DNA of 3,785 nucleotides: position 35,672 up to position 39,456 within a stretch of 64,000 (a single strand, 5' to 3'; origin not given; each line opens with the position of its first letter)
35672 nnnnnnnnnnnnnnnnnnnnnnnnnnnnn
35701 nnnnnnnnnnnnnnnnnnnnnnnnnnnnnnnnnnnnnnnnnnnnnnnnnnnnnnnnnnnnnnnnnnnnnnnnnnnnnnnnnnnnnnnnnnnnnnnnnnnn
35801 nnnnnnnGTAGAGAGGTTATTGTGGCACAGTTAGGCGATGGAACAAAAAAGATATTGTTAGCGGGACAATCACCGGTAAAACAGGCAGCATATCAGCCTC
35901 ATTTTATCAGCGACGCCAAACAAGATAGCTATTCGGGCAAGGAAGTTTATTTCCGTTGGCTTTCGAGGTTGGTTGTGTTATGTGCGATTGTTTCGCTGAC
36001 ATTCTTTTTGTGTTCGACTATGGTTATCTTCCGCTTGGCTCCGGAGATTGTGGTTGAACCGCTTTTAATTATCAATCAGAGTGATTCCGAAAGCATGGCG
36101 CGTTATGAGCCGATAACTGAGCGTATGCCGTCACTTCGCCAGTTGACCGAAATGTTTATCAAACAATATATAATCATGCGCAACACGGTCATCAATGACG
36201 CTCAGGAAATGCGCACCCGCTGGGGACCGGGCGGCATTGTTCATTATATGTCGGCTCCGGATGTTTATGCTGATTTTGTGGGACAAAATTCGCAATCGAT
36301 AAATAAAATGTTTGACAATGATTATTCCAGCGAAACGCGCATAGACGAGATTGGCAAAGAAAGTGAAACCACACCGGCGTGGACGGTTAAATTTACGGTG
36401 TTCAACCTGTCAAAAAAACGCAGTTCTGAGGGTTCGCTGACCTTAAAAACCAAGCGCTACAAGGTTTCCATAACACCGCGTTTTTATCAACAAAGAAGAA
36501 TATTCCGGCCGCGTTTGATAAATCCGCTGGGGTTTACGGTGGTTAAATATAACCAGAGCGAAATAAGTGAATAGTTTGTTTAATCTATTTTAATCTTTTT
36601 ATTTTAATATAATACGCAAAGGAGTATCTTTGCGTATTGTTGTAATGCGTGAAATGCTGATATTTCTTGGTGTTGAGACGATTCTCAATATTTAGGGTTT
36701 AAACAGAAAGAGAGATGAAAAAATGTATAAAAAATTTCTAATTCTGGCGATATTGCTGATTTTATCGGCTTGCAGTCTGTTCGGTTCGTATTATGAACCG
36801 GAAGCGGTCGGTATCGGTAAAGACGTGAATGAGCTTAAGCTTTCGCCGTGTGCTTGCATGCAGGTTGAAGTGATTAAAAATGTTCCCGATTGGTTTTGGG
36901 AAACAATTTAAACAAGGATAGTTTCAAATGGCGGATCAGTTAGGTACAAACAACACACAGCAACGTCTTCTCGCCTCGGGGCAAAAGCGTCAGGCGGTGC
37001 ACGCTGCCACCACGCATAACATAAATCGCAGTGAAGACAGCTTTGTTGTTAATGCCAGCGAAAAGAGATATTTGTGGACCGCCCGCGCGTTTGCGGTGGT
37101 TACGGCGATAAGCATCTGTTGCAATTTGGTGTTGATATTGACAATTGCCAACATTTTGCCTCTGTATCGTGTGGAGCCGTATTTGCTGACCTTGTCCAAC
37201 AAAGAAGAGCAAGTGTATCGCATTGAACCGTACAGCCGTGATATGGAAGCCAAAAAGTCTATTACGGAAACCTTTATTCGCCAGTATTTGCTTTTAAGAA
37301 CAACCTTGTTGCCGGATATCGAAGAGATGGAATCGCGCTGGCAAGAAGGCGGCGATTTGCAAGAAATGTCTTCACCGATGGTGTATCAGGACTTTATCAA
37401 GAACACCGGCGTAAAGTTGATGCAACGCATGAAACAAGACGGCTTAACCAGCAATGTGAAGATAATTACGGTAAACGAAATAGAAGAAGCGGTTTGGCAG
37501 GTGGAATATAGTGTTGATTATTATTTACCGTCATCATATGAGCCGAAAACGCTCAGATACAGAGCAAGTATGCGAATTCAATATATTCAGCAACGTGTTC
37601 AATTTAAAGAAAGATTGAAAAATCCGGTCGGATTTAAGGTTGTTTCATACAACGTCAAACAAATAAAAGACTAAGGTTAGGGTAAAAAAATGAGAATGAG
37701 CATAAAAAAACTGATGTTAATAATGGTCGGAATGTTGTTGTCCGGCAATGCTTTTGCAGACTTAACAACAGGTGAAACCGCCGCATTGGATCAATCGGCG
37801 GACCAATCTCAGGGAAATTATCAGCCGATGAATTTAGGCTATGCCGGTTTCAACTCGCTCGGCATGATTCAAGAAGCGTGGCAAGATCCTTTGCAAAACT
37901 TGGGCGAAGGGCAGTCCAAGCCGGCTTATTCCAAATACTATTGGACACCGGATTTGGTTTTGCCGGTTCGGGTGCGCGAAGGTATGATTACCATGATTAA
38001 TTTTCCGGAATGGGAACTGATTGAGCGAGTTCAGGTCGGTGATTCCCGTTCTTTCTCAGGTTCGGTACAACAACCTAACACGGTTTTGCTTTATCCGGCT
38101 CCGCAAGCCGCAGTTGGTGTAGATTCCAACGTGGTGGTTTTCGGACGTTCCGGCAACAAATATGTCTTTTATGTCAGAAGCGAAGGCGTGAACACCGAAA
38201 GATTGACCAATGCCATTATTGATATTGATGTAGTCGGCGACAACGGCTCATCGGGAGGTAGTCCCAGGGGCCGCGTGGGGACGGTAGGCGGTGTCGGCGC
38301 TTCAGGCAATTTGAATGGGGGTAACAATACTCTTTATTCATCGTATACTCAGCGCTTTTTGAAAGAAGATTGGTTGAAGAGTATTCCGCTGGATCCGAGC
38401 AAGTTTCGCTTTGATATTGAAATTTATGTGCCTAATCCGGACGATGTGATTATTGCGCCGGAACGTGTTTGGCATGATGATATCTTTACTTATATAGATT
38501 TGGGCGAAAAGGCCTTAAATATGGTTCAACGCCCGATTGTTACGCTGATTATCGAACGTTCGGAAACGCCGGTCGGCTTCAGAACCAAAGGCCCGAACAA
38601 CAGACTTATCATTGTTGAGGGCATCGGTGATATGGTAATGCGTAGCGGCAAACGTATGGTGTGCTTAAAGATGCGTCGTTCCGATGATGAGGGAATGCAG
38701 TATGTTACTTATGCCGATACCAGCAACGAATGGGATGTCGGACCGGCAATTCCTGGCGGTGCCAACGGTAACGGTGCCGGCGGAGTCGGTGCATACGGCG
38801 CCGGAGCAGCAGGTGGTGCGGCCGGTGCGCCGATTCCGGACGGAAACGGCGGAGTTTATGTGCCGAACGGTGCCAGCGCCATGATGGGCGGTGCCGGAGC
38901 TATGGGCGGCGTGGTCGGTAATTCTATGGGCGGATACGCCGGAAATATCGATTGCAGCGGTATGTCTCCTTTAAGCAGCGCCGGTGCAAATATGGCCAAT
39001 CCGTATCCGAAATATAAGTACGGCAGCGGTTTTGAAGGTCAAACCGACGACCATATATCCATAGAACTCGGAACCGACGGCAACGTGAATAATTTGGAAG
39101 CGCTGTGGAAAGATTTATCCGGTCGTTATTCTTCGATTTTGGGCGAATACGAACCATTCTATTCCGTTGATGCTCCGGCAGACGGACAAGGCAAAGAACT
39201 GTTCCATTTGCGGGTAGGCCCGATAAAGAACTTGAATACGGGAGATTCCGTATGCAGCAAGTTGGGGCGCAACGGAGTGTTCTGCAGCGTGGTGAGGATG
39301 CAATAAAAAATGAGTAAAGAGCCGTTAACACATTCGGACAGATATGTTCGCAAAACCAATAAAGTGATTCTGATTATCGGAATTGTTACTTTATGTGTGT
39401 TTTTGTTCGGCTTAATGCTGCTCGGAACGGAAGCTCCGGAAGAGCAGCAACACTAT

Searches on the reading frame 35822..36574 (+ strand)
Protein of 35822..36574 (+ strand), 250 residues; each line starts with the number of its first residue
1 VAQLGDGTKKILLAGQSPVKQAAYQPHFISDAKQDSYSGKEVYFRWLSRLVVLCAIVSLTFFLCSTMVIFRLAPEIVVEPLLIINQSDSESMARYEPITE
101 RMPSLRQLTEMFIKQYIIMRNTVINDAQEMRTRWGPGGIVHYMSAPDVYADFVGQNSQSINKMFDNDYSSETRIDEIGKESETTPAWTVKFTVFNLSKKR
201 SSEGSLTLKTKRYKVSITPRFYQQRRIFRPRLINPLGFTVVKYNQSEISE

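Call 5: search_protein_families(library=pfam, proteins=[window:35822-36574:+], max_evalue=0.01)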
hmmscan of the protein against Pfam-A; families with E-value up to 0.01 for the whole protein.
window:35822-36574:+ (250 aa): 1 family
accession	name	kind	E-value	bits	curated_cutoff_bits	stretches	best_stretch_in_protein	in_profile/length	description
PF04335.19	VirB8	-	5.3e-13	49.7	23.2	1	48-247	17-212/213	VirB8 protein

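Call 6: search_protein_families(library=ncbifam, proteins=[window:35822-36574:+], max_evalue=0.01)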
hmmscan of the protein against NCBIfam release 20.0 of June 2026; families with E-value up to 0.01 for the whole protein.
window:35822-36574:+ (250 aa): 0 families

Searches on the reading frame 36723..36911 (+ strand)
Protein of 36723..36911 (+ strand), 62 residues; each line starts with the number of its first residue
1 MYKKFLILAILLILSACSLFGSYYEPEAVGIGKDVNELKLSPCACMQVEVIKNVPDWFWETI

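Call 73: find_encoding_contigs(protein=window:36723-36911:+, flank=8000, max_places=10)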
Protein window:36723-36911:+ (62 aa): 18 contigs read that carry it; 10 places shown.
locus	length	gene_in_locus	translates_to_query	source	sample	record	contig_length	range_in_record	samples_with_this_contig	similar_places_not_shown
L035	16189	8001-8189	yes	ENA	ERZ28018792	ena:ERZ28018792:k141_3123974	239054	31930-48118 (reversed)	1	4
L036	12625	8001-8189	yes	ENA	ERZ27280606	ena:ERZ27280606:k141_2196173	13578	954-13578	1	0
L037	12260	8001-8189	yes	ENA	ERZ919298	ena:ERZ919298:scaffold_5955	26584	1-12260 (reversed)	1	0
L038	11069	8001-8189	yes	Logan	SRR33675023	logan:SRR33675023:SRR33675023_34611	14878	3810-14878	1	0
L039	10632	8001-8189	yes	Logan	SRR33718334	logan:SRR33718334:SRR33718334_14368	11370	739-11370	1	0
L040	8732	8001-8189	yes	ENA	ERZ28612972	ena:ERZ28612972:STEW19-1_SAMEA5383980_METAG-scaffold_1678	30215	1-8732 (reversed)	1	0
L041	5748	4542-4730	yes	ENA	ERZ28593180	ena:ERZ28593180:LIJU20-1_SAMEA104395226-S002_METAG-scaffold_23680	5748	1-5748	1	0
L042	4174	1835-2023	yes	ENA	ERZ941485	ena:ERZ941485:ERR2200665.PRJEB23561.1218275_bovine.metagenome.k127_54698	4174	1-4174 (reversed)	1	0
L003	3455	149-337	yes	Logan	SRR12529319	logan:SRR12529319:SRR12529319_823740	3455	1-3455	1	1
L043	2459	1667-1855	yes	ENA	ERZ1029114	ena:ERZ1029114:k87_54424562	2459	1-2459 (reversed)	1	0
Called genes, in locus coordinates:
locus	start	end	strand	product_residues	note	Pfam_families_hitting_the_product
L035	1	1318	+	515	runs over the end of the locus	-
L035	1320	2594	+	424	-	-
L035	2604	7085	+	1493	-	-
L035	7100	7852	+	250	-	PF04335:VirB8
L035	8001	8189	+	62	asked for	-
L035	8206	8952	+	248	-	PF04335:VirB8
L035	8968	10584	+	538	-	PF03524:CagX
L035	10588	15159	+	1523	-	-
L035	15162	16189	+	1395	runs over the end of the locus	PF21784:Bflower (faint), PF21785:Bflower_2, PF03743:TrbI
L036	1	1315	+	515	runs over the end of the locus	-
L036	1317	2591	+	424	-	-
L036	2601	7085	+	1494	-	-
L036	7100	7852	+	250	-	PF04335:VirB8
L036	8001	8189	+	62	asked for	-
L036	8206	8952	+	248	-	PF04335:VirB8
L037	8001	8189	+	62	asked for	-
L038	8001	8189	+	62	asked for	-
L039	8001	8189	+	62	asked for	-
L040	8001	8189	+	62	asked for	-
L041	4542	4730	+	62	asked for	-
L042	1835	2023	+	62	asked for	-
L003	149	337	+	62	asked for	-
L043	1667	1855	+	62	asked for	-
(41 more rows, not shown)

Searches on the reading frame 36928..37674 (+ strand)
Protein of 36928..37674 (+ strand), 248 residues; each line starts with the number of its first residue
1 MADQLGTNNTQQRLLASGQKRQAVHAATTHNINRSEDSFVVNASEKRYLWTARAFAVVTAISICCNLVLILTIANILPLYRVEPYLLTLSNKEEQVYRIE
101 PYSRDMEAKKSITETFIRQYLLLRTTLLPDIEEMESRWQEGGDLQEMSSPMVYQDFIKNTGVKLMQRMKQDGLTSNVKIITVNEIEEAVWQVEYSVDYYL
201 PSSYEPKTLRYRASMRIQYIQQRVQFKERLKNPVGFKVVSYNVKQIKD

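Call 5: search_protein_families(library=pfam, proteins=[window:36928-37674:+], max_evalue=0.01)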
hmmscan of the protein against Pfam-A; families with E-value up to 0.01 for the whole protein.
window:36928-37674:+ (248 aa): 1 family
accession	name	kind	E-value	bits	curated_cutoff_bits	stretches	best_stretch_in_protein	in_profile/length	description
PF04335.19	VirB8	-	6.2e-21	75.6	23.2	1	52-244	17-211/213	VirB8 protein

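Call 6: search_protein_families(library=ncbifam, proteins=[window:36928-37674:+], max_evalue=0.01)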
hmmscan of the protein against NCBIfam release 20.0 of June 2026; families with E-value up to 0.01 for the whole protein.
window:36928-37674:+ (248 aa): 1 family
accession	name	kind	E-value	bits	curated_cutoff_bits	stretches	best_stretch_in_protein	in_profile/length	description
NF010439.0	PRK13865.1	equivalog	4.4e-09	36.2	188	1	50-244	35-225/237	type IV secretion system protein VirB8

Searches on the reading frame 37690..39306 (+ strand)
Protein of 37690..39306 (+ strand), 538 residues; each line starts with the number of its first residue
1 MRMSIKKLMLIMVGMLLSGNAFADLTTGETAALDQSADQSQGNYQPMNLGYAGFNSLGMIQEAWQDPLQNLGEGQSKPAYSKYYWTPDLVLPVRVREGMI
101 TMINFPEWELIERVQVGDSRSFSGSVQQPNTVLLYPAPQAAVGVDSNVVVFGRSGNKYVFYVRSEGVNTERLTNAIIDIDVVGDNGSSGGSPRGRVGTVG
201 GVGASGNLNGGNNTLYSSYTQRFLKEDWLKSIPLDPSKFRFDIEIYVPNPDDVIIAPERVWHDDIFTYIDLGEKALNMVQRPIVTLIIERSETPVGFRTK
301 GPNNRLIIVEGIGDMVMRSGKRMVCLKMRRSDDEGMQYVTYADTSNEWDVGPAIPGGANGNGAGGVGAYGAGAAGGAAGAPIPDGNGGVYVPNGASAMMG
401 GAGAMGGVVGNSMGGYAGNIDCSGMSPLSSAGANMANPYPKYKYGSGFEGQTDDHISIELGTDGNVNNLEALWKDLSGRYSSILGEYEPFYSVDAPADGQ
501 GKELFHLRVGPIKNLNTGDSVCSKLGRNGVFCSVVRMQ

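Call 5: search_protein_families(library=pfam, proteins=[window:37690-39306:+], max_evalue=0.01)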
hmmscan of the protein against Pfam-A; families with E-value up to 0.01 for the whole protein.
window:37690-39306:+ (538 aa): 2 families
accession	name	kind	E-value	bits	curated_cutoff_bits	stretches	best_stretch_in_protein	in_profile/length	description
PF03524.21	CagX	-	1e-12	48.7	34.2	1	81-327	4-196/198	Conjugal transfer protein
PF05036.18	SPOR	-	0.0055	17.5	21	0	461-536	10-76/76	SPOR domain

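Call 6: search_protein_families(library=ncbifam, proteins=[window:37690-39306:+], max_evalue=0.01)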
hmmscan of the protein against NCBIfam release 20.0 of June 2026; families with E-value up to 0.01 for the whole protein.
window:37690-39306:+ (538 aa): 1 family
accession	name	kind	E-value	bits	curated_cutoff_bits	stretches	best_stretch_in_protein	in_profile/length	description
TIGR02781.1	VirB9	equivalog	2e-08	34.2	217.7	1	86-165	36-110/248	P-type conjugative transfer protein VirB9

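Call 20: find_encoding_contigs(protein=window:37690-39306:+, flank=7000, max_places=10)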
Protein window:37690-39306:+ (538 aa): 7 contigs read that carry it; 2 places shown.
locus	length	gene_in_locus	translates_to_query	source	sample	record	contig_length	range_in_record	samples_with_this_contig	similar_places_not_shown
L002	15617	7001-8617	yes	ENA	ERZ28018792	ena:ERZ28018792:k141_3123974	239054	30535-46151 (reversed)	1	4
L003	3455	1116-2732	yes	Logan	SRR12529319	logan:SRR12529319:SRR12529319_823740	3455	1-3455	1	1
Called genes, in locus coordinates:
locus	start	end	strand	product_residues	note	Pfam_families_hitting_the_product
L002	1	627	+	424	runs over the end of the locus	-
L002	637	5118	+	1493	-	-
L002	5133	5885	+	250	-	PF04335:VirB8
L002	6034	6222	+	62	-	-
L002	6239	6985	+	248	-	PF04335:VirB8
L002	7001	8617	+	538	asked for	PF03524:CagX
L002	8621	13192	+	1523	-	-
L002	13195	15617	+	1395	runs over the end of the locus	PF21784:Bflower (faint), PF21785:Bflower_2, PF03743:TrbI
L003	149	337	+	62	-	-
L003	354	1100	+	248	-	PF04335:VirB8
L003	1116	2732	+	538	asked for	PF03524:CagX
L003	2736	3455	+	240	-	?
